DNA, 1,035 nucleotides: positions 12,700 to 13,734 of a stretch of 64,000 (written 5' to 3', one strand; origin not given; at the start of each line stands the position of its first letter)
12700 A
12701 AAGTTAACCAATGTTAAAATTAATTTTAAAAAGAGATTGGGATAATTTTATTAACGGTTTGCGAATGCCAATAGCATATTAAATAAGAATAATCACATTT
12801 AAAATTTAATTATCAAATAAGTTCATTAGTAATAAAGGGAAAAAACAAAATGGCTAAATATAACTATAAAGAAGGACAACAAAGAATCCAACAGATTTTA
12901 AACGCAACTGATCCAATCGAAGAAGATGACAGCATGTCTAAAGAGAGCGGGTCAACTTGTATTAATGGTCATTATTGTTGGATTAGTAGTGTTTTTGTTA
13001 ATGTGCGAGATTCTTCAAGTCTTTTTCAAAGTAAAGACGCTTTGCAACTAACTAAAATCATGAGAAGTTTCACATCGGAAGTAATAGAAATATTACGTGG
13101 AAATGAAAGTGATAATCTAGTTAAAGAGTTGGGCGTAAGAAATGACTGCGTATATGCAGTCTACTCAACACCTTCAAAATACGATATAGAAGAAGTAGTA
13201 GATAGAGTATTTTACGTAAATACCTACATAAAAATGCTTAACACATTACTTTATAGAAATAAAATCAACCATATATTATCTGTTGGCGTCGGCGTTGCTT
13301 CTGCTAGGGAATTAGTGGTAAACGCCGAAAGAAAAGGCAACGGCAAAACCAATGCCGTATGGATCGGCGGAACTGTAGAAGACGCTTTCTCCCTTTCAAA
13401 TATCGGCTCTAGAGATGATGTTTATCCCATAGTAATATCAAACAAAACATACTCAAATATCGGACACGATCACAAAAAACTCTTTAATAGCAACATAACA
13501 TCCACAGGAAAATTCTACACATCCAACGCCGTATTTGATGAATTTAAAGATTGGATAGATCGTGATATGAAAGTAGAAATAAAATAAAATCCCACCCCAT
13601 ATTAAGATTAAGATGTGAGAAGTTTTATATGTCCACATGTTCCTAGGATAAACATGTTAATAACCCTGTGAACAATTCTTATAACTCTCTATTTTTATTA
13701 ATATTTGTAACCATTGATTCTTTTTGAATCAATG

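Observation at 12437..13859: Repeat-bracketed autonomous unit encoding a divergent class III nucleotidyl-cyclase-like orphan protein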

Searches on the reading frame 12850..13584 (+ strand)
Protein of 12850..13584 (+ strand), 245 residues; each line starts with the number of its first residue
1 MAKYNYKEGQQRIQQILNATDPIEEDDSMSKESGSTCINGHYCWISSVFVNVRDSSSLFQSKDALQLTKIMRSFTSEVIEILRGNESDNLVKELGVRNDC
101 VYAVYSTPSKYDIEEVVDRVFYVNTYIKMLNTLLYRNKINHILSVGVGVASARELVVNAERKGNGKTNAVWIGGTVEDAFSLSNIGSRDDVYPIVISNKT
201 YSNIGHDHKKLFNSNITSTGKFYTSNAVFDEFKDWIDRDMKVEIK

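Call 3: search_protein_families(library=pfam, proteins=[window:12850-13584:+], max_evalue=10)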
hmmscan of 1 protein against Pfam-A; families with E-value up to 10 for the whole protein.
window:12850-13584:+ (245 aa): 0 families

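Call 4: search_protein_families(library=padloc, proteins=[window:12850-13584:+], max_evalue=10)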
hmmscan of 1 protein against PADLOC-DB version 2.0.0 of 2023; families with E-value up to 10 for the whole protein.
window:12850-13584:+ (245 aa): 4 families
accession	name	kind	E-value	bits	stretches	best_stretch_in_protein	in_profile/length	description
PDLC02368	PycC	-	6e-68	226.9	1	2-240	2-234/234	-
PDLC02369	PycC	-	3e-12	44.6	1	45-218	47-204/248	-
PDLC02367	PycC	-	4.7e-12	43.8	1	48-211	47-199/226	-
PDLC00763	PycC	-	5.7e-10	37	1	45-209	54-212/268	Pycsar cyclase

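Call 5: search_solved_structures(query=window:12850-13584:+, max_evalue=10, show_alignments=3)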
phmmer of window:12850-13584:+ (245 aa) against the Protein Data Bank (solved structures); distinct sequences matched with E-value up to 10: 2.
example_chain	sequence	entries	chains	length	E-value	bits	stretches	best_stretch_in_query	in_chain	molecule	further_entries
3o8o_A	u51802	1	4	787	1.1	12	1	14-114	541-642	6-phosphofructokinase subunit alpha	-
28ye_N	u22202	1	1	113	1.6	11.5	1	69-140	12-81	Large ribosomal subunit protein uL23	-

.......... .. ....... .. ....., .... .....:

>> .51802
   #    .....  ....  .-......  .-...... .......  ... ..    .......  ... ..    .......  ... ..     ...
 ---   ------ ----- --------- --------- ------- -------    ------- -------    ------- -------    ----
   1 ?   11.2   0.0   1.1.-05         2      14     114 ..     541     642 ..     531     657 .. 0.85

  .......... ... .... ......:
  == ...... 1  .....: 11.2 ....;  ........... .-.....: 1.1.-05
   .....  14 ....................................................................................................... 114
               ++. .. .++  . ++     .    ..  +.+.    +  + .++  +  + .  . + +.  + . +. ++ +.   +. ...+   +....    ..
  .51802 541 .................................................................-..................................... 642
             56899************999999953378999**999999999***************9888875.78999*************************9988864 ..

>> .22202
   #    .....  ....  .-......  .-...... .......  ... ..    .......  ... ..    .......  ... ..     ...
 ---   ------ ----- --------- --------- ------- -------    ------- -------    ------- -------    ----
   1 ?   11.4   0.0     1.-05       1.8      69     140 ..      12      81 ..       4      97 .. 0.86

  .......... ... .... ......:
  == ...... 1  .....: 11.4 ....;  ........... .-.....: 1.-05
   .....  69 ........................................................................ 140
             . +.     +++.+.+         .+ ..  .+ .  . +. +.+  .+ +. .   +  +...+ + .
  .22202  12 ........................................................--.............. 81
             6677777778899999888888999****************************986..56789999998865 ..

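Call 9: find_homologous_proteins(query=window:12850-13584:+)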
Query window:12850-13584:+ (245 aa): 14 proteins with E <= 0.001 among 270 candidates.
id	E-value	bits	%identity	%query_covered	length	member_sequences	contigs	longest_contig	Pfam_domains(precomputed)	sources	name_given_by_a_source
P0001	7.9e-158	541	100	100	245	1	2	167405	-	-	-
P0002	1.7e-53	200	42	97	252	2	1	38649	PF00211.26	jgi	jgi:class 3 adenylate cyclase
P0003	5.9e-53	198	44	98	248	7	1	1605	PF00211.26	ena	-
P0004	1.2e-52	197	42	97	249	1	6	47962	-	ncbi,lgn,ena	-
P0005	5.6e-52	195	43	98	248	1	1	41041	-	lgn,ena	-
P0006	3.6e-51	192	43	98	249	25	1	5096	-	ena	-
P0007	1.1e-50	190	44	98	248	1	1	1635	-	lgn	-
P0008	1.0e-49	187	41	98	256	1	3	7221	PF00211.26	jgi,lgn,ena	-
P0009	1.3e-49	187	41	97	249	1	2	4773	-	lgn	-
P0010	1.6e-49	187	38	98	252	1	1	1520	-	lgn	-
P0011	1.8e-49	186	50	80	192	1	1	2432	PF00211.26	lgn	-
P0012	1.3e-46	177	46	83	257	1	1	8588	PF00211.26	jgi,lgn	jgi:class 3 adenylate cyclase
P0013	1.5e-44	170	40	96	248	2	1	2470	-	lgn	-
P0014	2.4e-32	130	51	53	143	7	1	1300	-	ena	-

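Call 11: find_encoding_contigs(protein=P0004, flank=5000, max_places=4)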
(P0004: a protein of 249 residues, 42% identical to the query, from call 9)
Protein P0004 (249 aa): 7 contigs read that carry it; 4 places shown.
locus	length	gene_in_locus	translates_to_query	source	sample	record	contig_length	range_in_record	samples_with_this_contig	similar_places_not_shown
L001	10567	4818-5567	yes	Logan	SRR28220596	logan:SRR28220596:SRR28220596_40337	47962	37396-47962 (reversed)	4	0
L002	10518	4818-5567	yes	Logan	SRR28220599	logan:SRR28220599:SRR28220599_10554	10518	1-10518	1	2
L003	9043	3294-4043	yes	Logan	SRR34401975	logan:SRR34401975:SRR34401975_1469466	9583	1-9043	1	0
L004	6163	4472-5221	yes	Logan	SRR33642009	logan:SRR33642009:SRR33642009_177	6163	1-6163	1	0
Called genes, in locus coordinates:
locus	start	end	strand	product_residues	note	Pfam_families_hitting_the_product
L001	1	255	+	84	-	?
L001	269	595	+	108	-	-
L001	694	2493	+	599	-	-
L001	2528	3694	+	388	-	-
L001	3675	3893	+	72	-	-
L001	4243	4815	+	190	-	PF18967:PycTM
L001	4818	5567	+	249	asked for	-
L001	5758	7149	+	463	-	PF12965:DUF3854 (faint)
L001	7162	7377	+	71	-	-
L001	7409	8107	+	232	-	PF04002:RadC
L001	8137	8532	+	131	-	-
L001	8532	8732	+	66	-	-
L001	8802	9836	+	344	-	PF19587:DUF6094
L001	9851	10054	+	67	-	-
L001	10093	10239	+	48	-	-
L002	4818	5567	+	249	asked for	-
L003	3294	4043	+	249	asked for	-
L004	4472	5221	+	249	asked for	-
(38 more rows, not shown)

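Call 12: find_encoding_contigs(protein=P0002, flank=5000, max_places=3)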
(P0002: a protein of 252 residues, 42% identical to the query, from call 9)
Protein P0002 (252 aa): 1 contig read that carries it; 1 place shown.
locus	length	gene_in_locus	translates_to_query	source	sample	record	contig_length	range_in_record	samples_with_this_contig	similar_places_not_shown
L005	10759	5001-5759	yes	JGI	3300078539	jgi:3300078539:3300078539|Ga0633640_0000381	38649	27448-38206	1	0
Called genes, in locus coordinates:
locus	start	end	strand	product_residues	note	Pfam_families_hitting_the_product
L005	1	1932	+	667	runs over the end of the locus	-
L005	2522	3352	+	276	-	-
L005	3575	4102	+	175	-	PF18967:PycTM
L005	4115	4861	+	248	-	-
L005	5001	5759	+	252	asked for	PF00211:Guanylate_cyc (weak)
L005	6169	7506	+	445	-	PF00890:FAD_binding_2 (faint), PF01266:DAO (faint), PF02254:TrkA_N (faint), PF07992:Pyr_redox_2, PF13738:Pyr_redox_3, PF00070:Pyr_redox, PF03721:UDPG_MGDP_dh_N (weak), PF02852:Pyr_redox_dim, +2 more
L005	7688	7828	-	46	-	-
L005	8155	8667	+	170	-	-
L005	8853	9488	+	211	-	PF19700:DUF6198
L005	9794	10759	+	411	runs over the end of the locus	PF02810:SEC-C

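Call 13: find_encoding_contigs(protein=P0005, flank=5000, max_places=3)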
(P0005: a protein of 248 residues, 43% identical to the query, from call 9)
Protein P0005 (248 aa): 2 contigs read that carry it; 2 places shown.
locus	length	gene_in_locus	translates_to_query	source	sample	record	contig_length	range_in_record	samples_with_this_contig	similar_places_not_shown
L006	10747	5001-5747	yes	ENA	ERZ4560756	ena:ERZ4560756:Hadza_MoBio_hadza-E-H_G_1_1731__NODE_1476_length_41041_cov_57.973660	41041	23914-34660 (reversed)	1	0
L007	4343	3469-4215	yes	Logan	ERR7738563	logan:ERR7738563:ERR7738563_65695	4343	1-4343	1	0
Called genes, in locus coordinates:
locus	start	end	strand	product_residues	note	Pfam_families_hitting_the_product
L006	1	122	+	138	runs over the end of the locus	PF03852:Vsr, PF04480:DUF559 (weak)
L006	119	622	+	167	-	-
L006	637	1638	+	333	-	PF00145:DNA_methylase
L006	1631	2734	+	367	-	PF09561:RE_HpaII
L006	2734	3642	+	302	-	PF00145:DNA_methylase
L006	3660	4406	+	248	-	-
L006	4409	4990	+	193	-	PF18967:PycTM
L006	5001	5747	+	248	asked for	-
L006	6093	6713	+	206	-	-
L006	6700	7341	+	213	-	PF08843:AbiEii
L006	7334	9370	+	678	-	PF02384:N6_Mtase, PF01170:UPF0020, PF20473:MmeI_Mtase (faint), PF07669:Eco57I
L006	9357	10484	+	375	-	PF01420:Methylase_S (weak)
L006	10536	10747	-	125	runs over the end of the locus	PF14198:TnpV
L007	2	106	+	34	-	?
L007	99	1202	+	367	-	PF09561:RE_HpaII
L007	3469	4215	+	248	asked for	-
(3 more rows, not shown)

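Call 14: find_encoding_contigs(protein=P0001, flank=10000, max_places=4)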
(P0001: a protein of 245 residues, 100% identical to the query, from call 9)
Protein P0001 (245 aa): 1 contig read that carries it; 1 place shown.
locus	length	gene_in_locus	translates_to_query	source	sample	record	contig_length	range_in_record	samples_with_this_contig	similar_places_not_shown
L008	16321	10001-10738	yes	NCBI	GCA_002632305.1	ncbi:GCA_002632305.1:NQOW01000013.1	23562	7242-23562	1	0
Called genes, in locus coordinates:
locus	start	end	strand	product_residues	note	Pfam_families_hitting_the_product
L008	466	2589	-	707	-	PF04715: (weak), PF00425:Chorismate_bind, PF00117:GATase, PF07722:Peptidase_C26 (faint)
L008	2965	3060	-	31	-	-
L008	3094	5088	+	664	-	PF00884:Sulfatase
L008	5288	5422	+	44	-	-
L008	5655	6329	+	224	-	PF13417:GST_N_3 (weak)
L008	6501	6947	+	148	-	-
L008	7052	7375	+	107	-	-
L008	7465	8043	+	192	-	-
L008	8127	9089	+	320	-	PF08238:Sel1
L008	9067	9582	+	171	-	PF00383:dCMP_cyt_deam_1, PF14437:MafB19-deam, PF14439:Bd3614-deam (weak)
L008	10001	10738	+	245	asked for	-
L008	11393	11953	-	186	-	-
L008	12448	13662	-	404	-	PF00675:Peptidase_M16, PF05193:Peptidase_M16_C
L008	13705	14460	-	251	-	PF01061:ABC2_membrane, PF12698:ABC2_membrane_3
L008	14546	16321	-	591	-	?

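Call 24: search_solved_structures(query=A1, max_evalue=1, show_alignments=3)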
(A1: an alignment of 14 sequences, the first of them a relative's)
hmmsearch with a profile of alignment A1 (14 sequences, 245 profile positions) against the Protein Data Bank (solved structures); distinct sequences matched with E-value up to 1: 12.
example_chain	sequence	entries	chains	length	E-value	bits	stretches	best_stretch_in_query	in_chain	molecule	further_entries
8jsz_A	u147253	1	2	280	3.5e-16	62.7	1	22-222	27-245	uridylate cyclase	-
7r65_A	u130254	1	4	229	8.1e-15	58.2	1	10-221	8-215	Adenylate/guanylate cyclase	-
8jsf_A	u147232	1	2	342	3.2e-06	30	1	33-149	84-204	cytidylate cyclase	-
2w01_A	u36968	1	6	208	6.7e-05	25.7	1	35-163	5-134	ADENYLATE CYCLASE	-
3r5g_A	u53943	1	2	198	6.9e-05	25.7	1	45-203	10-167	CyaB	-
6yii_A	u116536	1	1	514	0.001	21.9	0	132-187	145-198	Transcriptional regulator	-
6fht_A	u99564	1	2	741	0.0083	18.9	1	45-162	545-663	Bacteriophytochrome,Adenylate cyclase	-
5x4t_A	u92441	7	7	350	0.012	18.3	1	48-195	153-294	Photoactivated adenylyl cyclase | Family 3 adenylate cyclase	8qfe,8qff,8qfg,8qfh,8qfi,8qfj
9f1z_A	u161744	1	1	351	0.013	18.3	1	48-195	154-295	Family 3 adenylate cyclase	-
5x4u_A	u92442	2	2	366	0.014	18.2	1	48-195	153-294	Photoactivated adenylyl cyclase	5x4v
4yus_A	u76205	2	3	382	0.015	18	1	48-195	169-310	Family 3 adenylate cyclase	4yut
9f1w_A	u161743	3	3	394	0.016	17.9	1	48-195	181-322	Family 3 adenylate cyclase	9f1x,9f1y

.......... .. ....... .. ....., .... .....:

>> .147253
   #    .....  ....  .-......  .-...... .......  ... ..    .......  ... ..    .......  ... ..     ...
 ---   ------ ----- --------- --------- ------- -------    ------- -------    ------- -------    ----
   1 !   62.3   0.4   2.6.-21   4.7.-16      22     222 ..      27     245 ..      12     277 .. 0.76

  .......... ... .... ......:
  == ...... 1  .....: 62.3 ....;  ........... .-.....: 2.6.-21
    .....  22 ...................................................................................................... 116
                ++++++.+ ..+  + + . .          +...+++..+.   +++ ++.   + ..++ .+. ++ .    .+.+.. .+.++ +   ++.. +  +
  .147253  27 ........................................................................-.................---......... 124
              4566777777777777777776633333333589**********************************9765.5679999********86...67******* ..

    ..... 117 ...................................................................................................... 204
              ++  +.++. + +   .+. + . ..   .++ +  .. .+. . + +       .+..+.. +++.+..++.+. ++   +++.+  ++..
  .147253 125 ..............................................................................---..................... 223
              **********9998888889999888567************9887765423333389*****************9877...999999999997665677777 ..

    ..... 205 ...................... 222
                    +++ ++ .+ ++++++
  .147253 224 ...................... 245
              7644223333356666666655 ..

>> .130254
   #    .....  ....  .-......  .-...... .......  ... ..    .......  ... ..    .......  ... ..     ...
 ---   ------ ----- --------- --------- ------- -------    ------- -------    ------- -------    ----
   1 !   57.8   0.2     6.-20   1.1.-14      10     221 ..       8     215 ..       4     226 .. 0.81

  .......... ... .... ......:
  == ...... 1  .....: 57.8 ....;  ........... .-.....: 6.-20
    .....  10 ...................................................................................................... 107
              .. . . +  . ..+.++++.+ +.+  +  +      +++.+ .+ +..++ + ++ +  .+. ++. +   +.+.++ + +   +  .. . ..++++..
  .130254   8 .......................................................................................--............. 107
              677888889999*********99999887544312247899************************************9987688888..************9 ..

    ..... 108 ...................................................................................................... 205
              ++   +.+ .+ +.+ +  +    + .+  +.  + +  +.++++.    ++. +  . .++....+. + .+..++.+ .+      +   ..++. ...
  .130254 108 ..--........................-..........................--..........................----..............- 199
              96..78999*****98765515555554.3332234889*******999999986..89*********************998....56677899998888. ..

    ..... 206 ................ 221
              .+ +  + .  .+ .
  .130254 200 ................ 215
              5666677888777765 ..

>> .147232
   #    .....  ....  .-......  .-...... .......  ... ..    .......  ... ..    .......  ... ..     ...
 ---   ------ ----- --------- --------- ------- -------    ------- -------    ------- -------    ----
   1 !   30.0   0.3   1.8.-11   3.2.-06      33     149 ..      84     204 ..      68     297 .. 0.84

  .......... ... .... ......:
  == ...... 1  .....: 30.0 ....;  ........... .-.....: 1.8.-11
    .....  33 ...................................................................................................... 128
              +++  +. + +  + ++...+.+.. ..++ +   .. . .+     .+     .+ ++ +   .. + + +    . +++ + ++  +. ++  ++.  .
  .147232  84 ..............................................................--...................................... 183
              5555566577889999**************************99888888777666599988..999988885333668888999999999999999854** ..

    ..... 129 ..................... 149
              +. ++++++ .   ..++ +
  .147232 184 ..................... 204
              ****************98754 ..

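Call 34: predict_structure(alignment_id=A2)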
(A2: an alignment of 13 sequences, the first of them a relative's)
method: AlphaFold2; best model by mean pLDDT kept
length: 245 residues; sequences in the alignment: 13
mean_pLDDT: 80.0   pTM: 0.79
mean pLDDT of the five models: 80.0, 79.1, 75.6, 73.4, 67.6
residues with pLDDT >= 90: 74; 70-90: 119; 50-70: 45; < 50: 7
segments of 3 or more residues with pLDDT < 50: 32-37
pLDDT, mean of each block of 10 residues (from residue 1): 72 76 66 51 88 78 82 90 74 82 88 91 92 83 87 78 56 82 76 90 91 84 89 81 60
secondary structure, 60 per line:
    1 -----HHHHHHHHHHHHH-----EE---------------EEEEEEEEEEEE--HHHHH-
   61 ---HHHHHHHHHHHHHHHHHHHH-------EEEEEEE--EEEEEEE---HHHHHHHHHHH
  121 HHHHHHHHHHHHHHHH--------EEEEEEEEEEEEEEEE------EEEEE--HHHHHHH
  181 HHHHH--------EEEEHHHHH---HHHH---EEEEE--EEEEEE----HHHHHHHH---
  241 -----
elements in order: H6-18 E41-52 H55-59 H64-83 E91-97 E100-106 H110-136 E145-160 E167-171 H174-185 E194-197 H198-202 H206-209 E213-217 E220-225 H230-237

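Call 37: fold_search(model_id=the predicted structure, library=pdb)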
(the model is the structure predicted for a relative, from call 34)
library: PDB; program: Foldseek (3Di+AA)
matches with E <= 10: 842; with E <= 0.001: 167
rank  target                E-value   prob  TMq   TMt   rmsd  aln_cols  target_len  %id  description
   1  7r65_A                2.9e-13  1.00  0.71  0.75   3.5       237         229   14  Crystal structure of a bacterial cyclic UMP synthase from Burkholderia cepacia LK29 (released 2021-10-13)
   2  8jsz_A                2.2e-11  1.00  0.67  0.64   6.0       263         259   13  Crystal structure of a uridylate cyclase from Anabaena sp. (released 2024-07-03)
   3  2w01_C                7.9e-11  1.00  0.60  0.71   4.0       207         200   12  Crystal structure of the guanylyl cyclase Cya2 (released 2008-09-30)
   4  2w01_B                8.4e-11  1.00  0.59  0.72   4.2       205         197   13  Crystal structure of the guanylyl cyclase Cya2 (released 2008-09-30)
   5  3r5g_A                1.1e-10  1.00  0.59  0.72   3.9       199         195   18  Crystal structure of the adenylyl cyclase CyaB from P. aeruginosa (released 2012-01-11)
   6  3r5g_B                1.8e-10  1.00  0.59  0.72   3.6       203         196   18  Crystal structure of the adenylyl cyclase CyaB from P. aeruginosa (released 2012-01-11)
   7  5mbg                  2.6e-10  1.00  0.59  0.73   6.2       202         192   14  Structure of a bacterial light-regulated adenylyl cyclase (released 2017-04-05)
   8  5mbd_B                3.8e-10  1.00  0.62  0.46   6.5       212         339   13  Structure of a bacterial light-regulated adenylyl cylcase (released 2017-04-05)
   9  1wc0_A                7.3e-10  1.00  0.58  0.70   4.0       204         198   12  Soluble adenylyl cyclase CyaC from S. platensis in complex with alpha, beta-methylene-ATP (released 2004-12-20)
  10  5mbc_A                8.7e-10  1.00  0.62  0.46   6.5       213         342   13  Structure of a bacterial light-regulated adenylyl cylcase (released 2017-04-05)
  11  1wc4_B                8.7e-10  1.00  0.59  0.72   4.0       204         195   10  Soluble adenylyl cyclase CyaC from S. platensis in complex with alpha, beta-methylene-ATP and Europium (released 2004-12-20)
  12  2w01_D                9.8e-10  1.00  0.58  0.70   3.8       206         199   13  Crystal structure of the guanylyl cyclase Cya2 (released 2008-09-30)
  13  5m2a_B                1.0e-09  1.00  0.61  0.45   6.7       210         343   14  Structure of a bacterial light-regulated adenylyl cylcase (released 2017-04-05)
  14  1wc5_A                1.1e-09  1.00  0.62  0.76   3.4       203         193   11  Soluble adenylyl cyclase CyaC from S. platensis in complex with alpha, beta-methylene-ATP in presence of bicarbonate (released 2004-12-20)
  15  1wc1_A                1.1e-09  1.00  0.60  0.74   3.7       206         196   10  Soluble adenylyl cyclase CyaC from S. platensis in complex with Rp- ATPalphaS (released 2004-12-20)
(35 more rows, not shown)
